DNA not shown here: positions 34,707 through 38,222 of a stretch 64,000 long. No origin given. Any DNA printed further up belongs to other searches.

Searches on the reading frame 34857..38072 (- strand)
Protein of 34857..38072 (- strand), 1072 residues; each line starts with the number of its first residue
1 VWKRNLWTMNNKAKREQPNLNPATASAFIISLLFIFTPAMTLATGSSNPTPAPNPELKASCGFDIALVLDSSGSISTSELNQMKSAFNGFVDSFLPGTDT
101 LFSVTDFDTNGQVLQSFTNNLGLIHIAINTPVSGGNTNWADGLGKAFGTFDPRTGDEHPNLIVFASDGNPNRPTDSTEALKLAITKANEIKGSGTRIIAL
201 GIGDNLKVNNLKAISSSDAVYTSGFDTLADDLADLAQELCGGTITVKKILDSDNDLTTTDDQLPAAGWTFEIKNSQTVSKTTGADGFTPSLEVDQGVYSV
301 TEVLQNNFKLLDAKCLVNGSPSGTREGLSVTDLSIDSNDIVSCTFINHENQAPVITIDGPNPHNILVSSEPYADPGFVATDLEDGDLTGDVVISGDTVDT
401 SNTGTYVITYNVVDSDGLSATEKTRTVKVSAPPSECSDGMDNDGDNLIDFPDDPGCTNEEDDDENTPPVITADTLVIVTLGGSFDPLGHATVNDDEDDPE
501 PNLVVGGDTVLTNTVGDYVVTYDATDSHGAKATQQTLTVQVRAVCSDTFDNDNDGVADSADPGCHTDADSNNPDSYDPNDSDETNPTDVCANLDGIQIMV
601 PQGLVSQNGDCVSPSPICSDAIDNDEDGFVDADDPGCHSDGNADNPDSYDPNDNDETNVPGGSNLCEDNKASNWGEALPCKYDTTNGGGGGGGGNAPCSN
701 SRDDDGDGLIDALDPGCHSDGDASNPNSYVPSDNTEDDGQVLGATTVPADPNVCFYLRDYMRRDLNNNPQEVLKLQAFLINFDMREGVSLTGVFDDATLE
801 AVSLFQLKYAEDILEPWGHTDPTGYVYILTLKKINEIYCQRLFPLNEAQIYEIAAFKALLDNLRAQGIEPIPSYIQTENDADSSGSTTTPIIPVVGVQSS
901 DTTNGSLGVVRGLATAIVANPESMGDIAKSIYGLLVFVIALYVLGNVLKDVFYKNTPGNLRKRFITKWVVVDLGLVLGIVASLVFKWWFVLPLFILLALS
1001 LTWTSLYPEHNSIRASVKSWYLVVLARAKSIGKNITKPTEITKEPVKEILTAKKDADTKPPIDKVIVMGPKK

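Call 41: search_protein_families(library=pfam, proteins=[window:34857-38072:-], max_evalue=0.001)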
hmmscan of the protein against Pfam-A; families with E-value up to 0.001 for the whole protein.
window:34857-38072:- (1072 aa): 4 families
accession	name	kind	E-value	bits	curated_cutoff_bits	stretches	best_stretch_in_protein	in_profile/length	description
PF16403.11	Bact_surface_Ig-like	-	1.3e-25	89.7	27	2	355-429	1-71/71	Bacterial surface protein, Ig-like domain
PF00092.34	VWA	-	4.1e-15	56.9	23.8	1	64-220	1-159/174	von Willebrand factor type A domain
PF13519.12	VWA_2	-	9.7e-08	33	27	1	66-168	2-106/107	von Willebrand factor type A domain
PF18981.6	InlK_D3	-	1.2e-05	25.7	25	0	510-541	44-75/75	Internalin K domain (D3/D4)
